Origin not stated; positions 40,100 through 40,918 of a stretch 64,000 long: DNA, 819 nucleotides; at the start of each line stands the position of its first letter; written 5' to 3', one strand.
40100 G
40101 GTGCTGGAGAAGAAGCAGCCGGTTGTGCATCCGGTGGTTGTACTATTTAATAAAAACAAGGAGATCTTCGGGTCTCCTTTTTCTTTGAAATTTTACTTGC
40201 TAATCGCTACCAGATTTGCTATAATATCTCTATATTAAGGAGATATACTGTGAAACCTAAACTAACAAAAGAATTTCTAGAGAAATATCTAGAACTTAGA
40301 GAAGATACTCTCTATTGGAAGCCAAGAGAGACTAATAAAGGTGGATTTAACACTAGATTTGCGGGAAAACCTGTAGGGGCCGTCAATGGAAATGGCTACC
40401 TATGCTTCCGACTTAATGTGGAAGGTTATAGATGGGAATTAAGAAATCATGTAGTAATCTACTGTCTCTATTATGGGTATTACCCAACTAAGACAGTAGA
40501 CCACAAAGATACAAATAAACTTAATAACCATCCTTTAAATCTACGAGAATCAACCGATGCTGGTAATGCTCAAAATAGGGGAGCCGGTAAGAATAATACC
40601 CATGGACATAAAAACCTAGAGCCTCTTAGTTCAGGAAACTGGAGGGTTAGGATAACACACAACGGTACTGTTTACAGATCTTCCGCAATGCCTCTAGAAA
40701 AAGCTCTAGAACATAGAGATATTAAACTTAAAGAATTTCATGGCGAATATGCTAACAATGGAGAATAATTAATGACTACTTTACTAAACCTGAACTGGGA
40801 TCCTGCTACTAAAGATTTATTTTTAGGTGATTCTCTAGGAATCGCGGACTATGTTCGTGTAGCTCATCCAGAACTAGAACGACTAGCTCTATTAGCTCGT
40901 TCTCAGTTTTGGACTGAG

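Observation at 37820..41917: Free-standing HNH-AP2 endonuclease gene with its own promoter between nrdA and nrdB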

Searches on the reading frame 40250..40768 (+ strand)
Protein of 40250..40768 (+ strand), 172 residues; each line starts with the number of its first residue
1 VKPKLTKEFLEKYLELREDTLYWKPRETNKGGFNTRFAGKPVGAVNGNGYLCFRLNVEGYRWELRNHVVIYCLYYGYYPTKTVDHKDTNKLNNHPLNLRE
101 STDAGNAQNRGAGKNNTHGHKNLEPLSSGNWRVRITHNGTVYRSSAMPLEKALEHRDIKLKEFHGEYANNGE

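Call 4: search_protein_families(library=pfam, proteins=[window:40250-40768:+], max_evalue=0.01)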
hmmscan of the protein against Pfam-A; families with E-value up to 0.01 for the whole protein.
window:40250-40768:+ (172 aa): 1 family
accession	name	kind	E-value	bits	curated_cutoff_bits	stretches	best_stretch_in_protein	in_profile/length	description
PF13392.12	HNH_3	-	1.4e-10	41.1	24.8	1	67-107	4-45/46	HNH endonuclease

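Call 7: search_dna_similar(query=window:40250-40765:+, collection=phages, mode=protein, max_rows=60, rows=spread)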
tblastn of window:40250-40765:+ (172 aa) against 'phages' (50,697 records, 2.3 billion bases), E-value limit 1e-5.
Records with a match: 1201; places in all: 1720; records where one place covers at least 80% of the query: 698.
Best place of each record, by identity: 95-99% 32; 90-95% 1; <60% 1168.
By first word of the organism name: Salmonella 404; Escherichia 273; Klebsiella 126; Pectobacterium 53; Erwinia 38; Pseudomonas 34; Acinetobacter 29; Vibrio 27; Caulobacter 27; Shigella 20; and 38 more.
By host as written in the record: - 152; Escherichia coli 92; Klebsiella pneumoniae 46; Salmonella enterica subsp. enterica serovar Enteritidis PT1 38; Salmonella sp. 36; Salmonella enterica subsp. enterica serovar Enteritidis 27; Salmonella enterica 24; Salmonella enterica subsp. enterica serovar Typhimurium 21; and 307 more.
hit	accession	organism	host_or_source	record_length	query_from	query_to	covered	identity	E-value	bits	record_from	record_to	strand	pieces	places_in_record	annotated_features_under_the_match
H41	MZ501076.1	Escherichia phage IrmaTschudi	Escherichia coli K-12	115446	1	172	100%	98.3%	5e-112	355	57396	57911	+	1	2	putative homing endonuclease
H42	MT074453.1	Salmonella phage misterkot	Salmonella enterica subsp. enterica ...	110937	1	172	100%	97.7%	2e-111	353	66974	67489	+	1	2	hypothetical protein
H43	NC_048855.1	Phage NBEco002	-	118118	5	171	97%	43.8%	1e-28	116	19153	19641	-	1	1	hypothetical protein (x2)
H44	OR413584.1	Salmonella phage SPLA5b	Salmonella enterica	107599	5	171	97%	38.2%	3e-22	98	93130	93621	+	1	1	HNH endonuclease | hypothetical protein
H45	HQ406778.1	Salmonella phage Spc35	Salmonella Typhimurium; Escherichia coli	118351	5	171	97%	37.6%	4e-21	95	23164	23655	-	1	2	H-N-H-endonuclease F-TflVI | hypothetical protein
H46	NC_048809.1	Salmonella phage 2-3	Salmonella enterica subsp. enterica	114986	14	170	91%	39.3%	3e-22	98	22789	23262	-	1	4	putative HNH homing endonuclease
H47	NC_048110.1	Salmonella phage Seafire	Salmonella enterica subsp. enterica ...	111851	14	170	91%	38.6%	8e-22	97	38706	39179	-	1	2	putative HNH homing endonuclease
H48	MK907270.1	Escherichia phage vB_EcoS-26175IV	Escherichia coli DSM 12242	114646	14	170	91%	38.0%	4e-22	97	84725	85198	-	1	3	hypothetical protein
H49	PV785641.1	Salmonella phage MET_P1-197_41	Salmonella enterica subsp. enterica ...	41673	4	172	98%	35.1%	2e-17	84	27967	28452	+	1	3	hypothetical protein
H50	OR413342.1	Salmonella phage EH1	Salmonella enterica subsp. enterica ...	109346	5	170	97%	33.9%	4e-11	66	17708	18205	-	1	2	hypothetical protein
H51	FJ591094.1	Sulfitobacter phage EE36phi1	Sulfitobacter sp. EE36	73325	2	171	99%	32.2%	2e-10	64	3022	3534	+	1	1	putative HNH endonuclease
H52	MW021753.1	Salmonella phage AR2819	Salmonella enterica serovar Typhimurium ...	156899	3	167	96%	32.9%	9e-10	62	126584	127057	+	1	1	putative HNH endonuclease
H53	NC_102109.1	Salmonella phage phagemcphageface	Salmonella enterica subsp. enterica ...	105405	6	171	97%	32.5%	2e-12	70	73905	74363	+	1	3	hypothetical protein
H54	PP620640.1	Escherichia phage fKMPT1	Escherichia coli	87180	14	168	90%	34.3%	7e-11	65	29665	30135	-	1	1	hypothetical protein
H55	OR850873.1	Salmonella phage S.Kent 1-2-1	Salmonella enterica subsp. enterica ...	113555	5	168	95%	32.1%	3e-14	75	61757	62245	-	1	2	record has no annotation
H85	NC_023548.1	Citrobacter phage CR8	Citrobacter rodentium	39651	27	161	78%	29.4%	9e-6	50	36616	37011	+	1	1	3.8A: HNH endonuclease | 3.8A: misc_feature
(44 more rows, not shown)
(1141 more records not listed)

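Call 27: search_protein_families(library=pfam, proteins=[window:40250-40768:+], max_evalue=10)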
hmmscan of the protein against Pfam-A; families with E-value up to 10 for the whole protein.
window:40250-40768:+ (172 aa): 3 families
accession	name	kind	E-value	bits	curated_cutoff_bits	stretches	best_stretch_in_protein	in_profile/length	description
PF13392.12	HNH_3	-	1.4e-10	41.1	24.8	1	67-107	4-45/46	HNH endonuclease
PF11141.13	DUF2914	-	0.04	14.1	23.6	1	120-142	32-55/62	Protein of unknown function (DUF2914)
PF13522.11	GATase_6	-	0.12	12.8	27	1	104-153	12-57/130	Glutamine amidotransferase domain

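Call 28: search_solved_structures(query=window:40250-40765:+, max_evalue=10, show_alignments=2)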
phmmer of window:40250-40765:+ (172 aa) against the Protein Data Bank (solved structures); distinct sequences matched with E-value up to 10: 1.
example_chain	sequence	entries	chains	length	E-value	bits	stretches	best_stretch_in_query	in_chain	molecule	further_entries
1u3e_M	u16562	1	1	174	0.011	18.5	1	59-111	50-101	HNH homing endonuclease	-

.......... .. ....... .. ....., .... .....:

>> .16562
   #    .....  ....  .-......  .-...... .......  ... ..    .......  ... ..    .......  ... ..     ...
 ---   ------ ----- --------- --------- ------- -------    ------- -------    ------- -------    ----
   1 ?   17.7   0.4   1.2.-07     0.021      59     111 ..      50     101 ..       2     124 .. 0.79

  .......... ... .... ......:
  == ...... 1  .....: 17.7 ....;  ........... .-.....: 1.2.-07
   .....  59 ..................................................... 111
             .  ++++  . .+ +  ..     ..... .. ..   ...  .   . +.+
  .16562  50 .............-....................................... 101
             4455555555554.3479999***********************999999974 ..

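Call 29: find_homologous_proteins(query=window:40250-40765:+, max_evalue=0.00001)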
Query window:40250-40765:+ (172 aa): 3 proteins with E <= 0.00001 among 37 candidates.
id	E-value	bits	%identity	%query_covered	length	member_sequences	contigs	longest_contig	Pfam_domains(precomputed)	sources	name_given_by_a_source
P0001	6.9e-113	392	98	100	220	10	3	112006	PF13392.13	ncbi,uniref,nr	ncbi:hypothetical protein misterkot_77 [Salmonella phage misterkot]|uniref:HNH nuclease domain-conta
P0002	2.9e-82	293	73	100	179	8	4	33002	PF13392.13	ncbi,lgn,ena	-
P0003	1.4e-17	82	36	95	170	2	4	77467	PF13392.13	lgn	-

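Call 31: search_solved_structures(query=A1, max_evalue=10, show_alignments=3)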
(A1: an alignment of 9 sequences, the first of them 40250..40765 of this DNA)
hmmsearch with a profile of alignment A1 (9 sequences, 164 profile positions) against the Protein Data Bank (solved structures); distinct sequences matched with E-value up to 10: 3.
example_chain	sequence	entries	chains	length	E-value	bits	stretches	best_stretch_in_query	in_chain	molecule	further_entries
1u3e_M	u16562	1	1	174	7.2e-09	38.8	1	27-132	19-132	HNH homing endonuclease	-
7et4_A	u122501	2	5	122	0.059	16.3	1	95-160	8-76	AP2/ERF and B3 domain-containing transcription repressor TEM1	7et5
7w5z_R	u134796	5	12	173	0.76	12.7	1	59-89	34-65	Cytochrome c oxidase subunit TT18 | Transmembrane protein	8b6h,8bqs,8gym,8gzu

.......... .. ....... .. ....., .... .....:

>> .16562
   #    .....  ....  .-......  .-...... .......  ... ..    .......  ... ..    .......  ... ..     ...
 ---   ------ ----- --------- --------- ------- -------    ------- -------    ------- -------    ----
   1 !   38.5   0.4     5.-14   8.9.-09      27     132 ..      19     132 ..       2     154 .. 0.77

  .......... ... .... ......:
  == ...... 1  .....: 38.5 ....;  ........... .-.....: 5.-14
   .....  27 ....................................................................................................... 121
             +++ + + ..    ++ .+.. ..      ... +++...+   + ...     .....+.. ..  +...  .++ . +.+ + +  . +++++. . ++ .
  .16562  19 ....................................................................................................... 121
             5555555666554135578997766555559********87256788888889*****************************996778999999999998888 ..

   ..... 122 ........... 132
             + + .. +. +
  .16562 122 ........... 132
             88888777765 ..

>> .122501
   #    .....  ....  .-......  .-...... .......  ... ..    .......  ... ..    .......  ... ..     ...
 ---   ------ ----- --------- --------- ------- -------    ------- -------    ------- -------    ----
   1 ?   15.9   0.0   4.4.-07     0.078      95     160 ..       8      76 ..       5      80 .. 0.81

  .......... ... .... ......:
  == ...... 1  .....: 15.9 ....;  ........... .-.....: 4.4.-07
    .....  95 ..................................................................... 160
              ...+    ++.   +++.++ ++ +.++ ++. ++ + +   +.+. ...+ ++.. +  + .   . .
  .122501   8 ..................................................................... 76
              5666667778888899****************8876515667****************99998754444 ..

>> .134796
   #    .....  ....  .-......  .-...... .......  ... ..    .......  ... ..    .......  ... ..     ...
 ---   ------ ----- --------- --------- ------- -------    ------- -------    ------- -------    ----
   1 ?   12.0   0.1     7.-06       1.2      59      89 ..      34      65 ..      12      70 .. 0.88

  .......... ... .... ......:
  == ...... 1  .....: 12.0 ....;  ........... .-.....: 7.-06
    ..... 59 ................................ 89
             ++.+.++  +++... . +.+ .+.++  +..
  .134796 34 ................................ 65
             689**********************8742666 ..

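Call 43: predict_structure(alignment_id=A2)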
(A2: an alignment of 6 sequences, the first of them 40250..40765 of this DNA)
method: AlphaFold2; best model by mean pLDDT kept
length: 172 residues; sequences in the alignment: 6
mean_pLDDT: 79.0   pTM: 0.62
mean pLDDT of the five models: 79.0, 57.4, 56.4, 52.9, 44.5
residues with pLDDT >= 90: 47; 70-90: 86; 50-70: 27; < 50: 12
segments of 3 or more residues with pLDDT < 50: 111-116, 169-172
pLDDT, mean of each block of 10 residues (from residue 1): 86 91 74 68 85 86 92 90 79 85 58 52 83 82 91 87 63 37
secondary structure, 60 per line:
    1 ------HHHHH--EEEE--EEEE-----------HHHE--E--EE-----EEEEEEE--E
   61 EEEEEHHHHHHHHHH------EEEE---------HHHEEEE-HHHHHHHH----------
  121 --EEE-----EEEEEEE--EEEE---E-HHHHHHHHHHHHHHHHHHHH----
elements in order: H7-11 E14-17 E20-23 E51-57 E60-65 H66-75 E82-85 E98-101 H103-110 E123-125 E131-137 E140-143 H149-168

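Call 49: fold_search(model_id=the predicted structure, library=pdb)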
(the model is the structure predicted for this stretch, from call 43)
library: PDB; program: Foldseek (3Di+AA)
matches with E <= 10: 374; with E <= 0.001: 0
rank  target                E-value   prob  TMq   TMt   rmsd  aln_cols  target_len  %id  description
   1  1u3e_M                1.4e-03  1.00  0.43  0.43  14.1       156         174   18  DNA binding and cleavage by the HNH homing endonuclease I-HmuI (released 2004-08-31)
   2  1evw_A                1.0e-01  0.84  0.30  0.31   8.8        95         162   18  L116A MUTANT OF THE HOMING ENDONUCLEASE I-PPOI COMPLEXED TO HOMING SITE DNA. (released 2000-08-03)
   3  2qwq_A                1.7e-01  0.13  0.19  0.09  19.1       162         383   12  Crystal structure of disulfide-bond-crosslinked complex of bovine hsc70 (1-394aa)R171C and bovine Auxilin (810-910aa)D (released 2007-12-18)
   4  3cqx_A                2.2e-01  0.11  0.18  0.09  18.4       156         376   15  Chaperone Complex (released 2008-11-25)
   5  3a8y_B                2.2e-01  0.10  0.18  0.09  18.8       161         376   12  Crystal structure of the complex between the BAG5 BD5 and Hsp70 NBD (released 2010-03-31)
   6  7et4_G                2.3e-01  0.99  0.27  0.46   4.1        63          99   19  Crystal structure of Arabidopsis TEM1 AP2 domain (released 2021-09-15)
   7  7et4_A                2.6e-01  1.00  0.27  0.44   1.4        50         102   22  Crystal structure of Arabidopsis TEM1 AP2 domain (released 2021-09-15)
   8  1a74_A                2.6e-01  0.84  0.29  0.30   3.8        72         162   22  I-PPOL HOMING ENDONUCLEASE/DNA COMPLEX (released 1998-06-22)
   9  3qfu                  2.6e-01  0.10  0.18  0.09  19.3       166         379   13  Crystal structure of Yeast Hsp70 (Bip/kar2) complexed with ADP (released 2011-06-29)
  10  2qwn_A                2.6e-01  0.09  0.17  0.09  19.2       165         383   13  Crystal structure of disulfide-bond-crosslinked complex of bovine hsc70 (1-386aa)R171C and bovine Auxilin (810-910aa)D (released 2007-12-18)
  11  7et5                  3.0e-01  0.99  0.29  0.48   2.4        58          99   21  Crystal structure of Arabidopsis TEM1 AP2 domain (released 2021-09-15)
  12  7et4_J                3.3e-01  0.99  0.27  0.45   1.3        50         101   22  Crystal structure of Arabidopsis TEM1 AP2 domain (released 2021-09-15)
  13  7et4_D                3.3e-01  0.99  0.27  0.43   1.4        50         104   22  Crystal structure of Arabidopsis TEM1 AP2 domain (released 2021-09-15)
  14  7gyj                  3.3e-01  0.09  0.19  0.09  19.3       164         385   12  Crystal Structure of HSP72 in complex with ligand 11 at 1.43 MGy X-ray dose (released 2024-12-11)
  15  3qml_A                3.3e-01  0.08  0.15  0.08  18.8       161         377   14  The structural analysis of Sil1-Bip complex reveals the mechanism for Sil1 to function as a novel nucleotide exchange  (released 2011-06-29)
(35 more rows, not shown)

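Call 71: find_encoding_contigs(protein=P0002, flank=3000, max_places=4)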
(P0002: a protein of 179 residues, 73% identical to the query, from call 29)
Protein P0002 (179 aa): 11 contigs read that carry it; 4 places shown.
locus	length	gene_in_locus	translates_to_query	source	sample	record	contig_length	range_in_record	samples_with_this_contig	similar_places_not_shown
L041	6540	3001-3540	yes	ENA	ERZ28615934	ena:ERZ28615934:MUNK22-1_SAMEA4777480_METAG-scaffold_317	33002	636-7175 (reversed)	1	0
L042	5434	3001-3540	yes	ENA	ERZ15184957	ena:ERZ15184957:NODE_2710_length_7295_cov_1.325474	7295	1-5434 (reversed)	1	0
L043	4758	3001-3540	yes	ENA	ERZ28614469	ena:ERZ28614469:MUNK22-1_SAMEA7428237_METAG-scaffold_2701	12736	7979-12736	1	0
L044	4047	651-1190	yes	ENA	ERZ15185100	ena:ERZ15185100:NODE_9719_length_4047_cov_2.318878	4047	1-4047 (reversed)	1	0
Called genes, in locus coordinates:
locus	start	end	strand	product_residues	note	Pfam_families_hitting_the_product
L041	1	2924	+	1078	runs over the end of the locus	PF00317:Ribonuc_red_lgN, PF02867:Ribonuc_red_lgC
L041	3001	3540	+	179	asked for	PF13392:HNH_3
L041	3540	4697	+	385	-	PF00268:Ribonuc_red_sm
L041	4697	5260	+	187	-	-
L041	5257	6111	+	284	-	PF00303:Thymidylat_synt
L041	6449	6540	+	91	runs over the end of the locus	PF26862:Phage_T4_Y10B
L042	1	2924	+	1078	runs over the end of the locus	PF00317:Ribonuc_red_lgN, PF02867:Ribonuc_red_lgC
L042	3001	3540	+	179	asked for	PF13392:HNH_3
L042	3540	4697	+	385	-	PF00268:Ribonuc_red_sm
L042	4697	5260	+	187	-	-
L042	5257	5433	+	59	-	?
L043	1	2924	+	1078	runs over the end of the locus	PF00317:Ribonuc_red_lgN, PF02867:Ribonuc_red_lgC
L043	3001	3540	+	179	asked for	PF13392:HNH_3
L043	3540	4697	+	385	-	PF00268:Ribonuc_red_sm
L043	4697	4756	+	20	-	?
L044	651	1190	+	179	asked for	PF13392:HNH_3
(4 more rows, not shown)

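Call 72: find_encoding_contigs(protein=P0003, flank=3000, max_places=3)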
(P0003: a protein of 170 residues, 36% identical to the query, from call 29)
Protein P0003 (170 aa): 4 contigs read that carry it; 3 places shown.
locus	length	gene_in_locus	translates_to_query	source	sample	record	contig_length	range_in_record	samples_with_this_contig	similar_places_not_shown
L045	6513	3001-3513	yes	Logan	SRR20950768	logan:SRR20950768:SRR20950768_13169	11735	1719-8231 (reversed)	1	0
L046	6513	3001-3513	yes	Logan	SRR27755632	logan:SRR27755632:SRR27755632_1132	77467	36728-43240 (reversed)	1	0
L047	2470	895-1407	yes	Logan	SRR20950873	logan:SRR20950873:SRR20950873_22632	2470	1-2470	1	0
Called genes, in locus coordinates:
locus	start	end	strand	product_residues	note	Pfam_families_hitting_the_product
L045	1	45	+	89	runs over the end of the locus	-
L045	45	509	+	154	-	PF13392:HNH_3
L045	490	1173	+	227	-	-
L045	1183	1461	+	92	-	-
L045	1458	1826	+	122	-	-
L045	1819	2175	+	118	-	PF14354:Lar_restr_allev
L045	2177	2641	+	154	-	-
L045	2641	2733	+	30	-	-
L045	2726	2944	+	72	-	PF23835:DUF7205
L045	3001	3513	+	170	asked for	PF13392:HNH_3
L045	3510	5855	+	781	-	PF00476:DNA_pol_A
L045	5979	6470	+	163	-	-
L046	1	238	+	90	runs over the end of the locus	PF01844:HNH, PF13395:HNH_4, PF14279:HNH_5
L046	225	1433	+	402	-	-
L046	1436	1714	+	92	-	-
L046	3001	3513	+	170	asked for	PF13392:HNH_3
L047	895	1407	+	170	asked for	PF13392:HNH_3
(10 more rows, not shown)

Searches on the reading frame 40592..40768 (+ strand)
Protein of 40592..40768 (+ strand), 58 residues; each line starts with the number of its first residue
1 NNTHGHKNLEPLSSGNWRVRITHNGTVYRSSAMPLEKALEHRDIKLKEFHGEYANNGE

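Call 27: search_protein_families(library=pfam, proteins=[window:40592-40768:+], max_evalue=10)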
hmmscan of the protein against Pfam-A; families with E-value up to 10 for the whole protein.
window:40592-40768:+ (58 aa): 2 families
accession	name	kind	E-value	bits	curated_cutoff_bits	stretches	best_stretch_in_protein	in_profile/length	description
PF11141.13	DUF2914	-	0.011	15.9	23.6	1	6-28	32-55/62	Protein of unknown function (DUF2914)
PF13522.11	GATase_6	-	0.14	12.6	27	1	5-40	26-58/130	Glutamine amidotransferase domain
